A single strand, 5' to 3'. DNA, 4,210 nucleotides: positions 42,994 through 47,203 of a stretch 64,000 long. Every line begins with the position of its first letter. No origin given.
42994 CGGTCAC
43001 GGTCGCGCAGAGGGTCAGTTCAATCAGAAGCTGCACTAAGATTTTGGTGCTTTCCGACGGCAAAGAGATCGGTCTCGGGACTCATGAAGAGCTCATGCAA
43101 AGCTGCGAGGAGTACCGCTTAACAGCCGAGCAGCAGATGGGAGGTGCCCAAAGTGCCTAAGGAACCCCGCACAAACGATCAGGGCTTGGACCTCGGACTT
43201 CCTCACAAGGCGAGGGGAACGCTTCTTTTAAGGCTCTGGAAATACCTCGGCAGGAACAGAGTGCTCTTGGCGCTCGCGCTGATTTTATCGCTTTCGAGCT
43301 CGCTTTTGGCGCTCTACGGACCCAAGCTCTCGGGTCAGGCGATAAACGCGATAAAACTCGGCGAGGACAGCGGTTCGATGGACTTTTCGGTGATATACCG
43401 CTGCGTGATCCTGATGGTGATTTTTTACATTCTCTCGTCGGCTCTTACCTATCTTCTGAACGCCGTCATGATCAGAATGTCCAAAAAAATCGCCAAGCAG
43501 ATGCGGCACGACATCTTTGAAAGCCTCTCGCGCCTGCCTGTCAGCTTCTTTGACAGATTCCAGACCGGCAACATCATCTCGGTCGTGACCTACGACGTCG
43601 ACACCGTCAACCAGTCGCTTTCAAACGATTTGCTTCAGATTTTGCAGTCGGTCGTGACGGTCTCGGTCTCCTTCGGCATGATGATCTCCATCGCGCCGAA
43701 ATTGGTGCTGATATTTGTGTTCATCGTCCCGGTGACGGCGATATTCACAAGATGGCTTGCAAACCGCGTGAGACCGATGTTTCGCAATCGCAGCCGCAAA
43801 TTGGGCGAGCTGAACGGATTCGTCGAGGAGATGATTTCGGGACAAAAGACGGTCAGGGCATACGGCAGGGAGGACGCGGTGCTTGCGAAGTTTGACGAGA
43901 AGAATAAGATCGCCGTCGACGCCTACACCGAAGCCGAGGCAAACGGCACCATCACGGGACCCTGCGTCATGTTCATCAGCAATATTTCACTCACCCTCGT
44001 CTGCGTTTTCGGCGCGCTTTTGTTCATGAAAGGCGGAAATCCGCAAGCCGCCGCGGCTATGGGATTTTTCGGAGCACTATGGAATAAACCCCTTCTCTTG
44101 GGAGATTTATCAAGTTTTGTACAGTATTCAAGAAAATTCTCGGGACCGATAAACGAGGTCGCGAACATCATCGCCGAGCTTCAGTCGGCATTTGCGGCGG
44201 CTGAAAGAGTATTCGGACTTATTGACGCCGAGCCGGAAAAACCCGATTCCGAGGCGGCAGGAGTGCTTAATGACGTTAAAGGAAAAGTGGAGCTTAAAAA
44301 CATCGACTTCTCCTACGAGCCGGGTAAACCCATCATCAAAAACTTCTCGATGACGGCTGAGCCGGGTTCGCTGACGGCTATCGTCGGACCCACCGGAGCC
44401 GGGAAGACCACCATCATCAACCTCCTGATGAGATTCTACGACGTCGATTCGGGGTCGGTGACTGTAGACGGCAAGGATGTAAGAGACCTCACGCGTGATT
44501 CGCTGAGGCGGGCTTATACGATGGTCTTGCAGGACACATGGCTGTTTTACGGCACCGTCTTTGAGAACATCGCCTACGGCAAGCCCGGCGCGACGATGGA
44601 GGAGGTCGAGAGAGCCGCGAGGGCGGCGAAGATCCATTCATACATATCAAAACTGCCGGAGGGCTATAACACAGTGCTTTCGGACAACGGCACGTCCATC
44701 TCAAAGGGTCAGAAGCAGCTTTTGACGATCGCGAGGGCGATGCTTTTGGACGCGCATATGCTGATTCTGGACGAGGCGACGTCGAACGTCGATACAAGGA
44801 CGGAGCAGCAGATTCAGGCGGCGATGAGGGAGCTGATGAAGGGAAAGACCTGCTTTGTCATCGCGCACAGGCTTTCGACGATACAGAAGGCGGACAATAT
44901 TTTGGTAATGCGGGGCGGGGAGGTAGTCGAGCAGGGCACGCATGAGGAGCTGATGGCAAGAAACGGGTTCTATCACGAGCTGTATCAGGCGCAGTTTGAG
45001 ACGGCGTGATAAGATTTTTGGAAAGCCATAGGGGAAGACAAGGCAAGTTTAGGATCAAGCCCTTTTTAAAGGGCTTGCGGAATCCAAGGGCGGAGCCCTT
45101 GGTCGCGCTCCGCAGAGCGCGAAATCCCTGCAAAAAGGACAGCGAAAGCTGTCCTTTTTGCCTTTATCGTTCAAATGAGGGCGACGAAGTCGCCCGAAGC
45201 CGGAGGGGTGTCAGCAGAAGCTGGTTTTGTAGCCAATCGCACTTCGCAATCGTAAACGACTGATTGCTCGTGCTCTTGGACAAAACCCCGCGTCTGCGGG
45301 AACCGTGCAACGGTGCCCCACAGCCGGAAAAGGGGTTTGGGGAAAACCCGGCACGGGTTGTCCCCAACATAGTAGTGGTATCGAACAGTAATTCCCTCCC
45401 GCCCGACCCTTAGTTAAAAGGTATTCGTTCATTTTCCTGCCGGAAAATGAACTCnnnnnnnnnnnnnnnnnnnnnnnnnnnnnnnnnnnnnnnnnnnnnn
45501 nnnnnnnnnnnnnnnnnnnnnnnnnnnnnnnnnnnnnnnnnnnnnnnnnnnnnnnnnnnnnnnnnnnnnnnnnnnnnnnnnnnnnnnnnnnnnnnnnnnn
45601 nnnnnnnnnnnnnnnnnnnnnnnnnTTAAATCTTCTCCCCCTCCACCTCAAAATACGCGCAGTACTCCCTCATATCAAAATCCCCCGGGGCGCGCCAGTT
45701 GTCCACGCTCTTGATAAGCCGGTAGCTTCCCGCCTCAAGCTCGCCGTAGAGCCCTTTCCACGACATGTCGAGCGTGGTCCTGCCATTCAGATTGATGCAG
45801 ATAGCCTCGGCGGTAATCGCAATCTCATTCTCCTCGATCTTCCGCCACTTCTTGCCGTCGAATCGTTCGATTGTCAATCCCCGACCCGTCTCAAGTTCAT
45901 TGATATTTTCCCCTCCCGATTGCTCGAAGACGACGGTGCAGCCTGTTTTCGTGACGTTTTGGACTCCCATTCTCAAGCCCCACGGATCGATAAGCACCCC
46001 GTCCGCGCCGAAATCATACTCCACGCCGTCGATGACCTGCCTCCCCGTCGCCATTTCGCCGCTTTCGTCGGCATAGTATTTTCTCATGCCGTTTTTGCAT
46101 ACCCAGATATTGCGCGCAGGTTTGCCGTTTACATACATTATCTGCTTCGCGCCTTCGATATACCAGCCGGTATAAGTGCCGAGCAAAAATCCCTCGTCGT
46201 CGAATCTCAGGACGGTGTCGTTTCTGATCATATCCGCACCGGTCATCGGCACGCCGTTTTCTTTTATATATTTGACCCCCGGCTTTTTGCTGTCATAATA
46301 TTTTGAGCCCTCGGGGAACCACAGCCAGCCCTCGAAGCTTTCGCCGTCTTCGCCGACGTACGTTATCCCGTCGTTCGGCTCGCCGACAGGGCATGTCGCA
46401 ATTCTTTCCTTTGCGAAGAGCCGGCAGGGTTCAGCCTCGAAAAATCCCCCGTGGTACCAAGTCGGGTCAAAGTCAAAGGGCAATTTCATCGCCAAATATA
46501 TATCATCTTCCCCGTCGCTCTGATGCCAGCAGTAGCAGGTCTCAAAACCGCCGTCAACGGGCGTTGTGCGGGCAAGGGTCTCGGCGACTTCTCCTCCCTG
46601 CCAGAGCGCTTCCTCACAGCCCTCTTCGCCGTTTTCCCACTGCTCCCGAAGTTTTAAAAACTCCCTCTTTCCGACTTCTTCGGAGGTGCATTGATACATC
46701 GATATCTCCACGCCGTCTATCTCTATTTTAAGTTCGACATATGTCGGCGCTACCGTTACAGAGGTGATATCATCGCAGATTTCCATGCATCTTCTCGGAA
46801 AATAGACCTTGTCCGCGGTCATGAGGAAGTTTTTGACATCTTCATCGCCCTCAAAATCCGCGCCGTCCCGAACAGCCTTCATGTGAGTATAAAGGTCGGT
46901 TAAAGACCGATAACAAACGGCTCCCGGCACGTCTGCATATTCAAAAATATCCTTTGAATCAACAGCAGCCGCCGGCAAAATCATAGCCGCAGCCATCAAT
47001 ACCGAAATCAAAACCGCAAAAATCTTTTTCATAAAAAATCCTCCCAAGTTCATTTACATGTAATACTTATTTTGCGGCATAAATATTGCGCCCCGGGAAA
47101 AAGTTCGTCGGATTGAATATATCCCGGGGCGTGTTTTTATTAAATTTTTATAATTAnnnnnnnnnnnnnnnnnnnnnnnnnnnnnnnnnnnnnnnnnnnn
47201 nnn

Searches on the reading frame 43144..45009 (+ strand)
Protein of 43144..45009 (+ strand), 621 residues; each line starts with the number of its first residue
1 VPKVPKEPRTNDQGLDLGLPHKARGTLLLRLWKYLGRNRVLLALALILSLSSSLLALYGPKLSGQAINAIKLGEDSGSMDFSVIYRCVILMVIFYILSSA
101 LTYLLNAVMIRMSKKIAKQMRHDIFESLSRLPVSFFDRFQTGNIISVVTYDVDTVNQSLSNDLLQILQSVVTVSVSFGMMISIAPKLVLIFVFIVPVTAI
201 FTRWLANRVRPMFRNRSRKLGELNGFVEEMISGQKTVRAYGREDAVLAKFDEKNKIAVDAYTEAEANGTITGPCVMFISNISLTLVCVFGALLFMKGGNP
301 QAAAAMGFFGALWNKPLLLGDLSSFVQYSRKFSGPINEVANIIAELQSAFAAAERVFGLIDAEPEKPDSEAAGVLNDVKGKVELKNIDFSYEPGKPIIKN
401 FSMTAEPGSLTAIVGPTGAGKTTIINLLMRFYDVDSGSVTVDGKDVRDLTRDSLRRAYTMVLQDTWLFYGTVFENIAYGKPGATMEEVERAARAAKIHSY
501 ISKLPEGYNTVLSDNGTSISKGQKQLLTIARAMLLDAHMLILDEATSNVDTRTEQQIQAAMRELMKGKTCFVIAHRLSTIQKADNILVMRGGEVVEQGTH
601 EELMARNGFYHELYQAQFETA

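Call 49: search_protein_families(library=pfam, proteins=[window:43144-45009:+], max_evalue=0.00001)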
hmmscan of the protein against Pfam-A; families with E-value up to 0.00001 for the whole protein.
window:43144-45009:+ (621 aa): 3 families
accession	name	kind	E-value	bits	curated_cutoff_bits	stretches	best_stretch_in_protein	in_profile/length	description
PF00664.28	ABC_membrane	-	2.2e-47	162.5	28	1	43-297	2-253/274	ABC transporter transmembrane region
PF00005.33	ABC_tran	-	1.4e-30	107.2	25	1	399-547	2-137/137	ABC transporter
PF02463.25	SMC_N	-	1.5e-06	28.3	40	0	410-589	26-211/220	RecF/RecN/SMC N terminal domain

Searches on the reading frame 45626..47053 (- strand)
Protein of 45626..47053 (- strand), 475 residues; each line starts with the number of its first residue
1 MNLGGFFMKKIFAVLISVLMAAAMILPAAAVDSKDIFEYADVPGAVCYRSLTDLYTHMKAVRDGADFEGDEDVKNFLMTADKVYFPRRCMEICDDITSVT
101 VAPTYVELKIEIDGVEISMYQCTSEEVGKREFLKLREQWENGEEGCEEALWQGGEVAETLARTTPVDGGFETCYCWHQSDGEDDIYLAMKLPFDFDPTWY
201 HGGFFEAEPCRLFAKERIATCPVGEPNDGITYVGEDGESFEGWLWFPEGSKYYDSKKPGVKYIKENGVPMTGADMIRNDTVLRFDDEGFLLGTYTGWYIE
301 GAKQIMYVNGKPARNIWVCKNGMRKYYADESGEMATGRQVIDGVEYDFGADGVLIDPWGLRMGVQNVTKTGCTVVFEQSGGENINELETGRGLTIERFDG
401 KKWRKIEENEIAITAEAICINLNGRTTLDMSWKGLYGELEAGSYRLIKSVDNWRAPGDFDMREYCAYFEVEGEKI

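Call 17: search_protein_families(library=pfam, proteins=[window:45626-47053:-])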
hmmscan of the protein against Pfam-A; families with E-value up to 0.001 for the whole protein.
window:45626-47053:- (475 aa): 2 families
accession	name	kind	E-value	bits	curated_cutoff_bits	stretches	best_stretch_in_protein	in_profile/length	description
PF20251.4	Big_14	-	8.3e-14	51.9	27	1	372-452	21-96/104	Bacterial Ig-like domain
PF19085.6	Choline_bind_2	-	0.00035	21.2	27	1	312-353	2-37/38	Choline-binding repeat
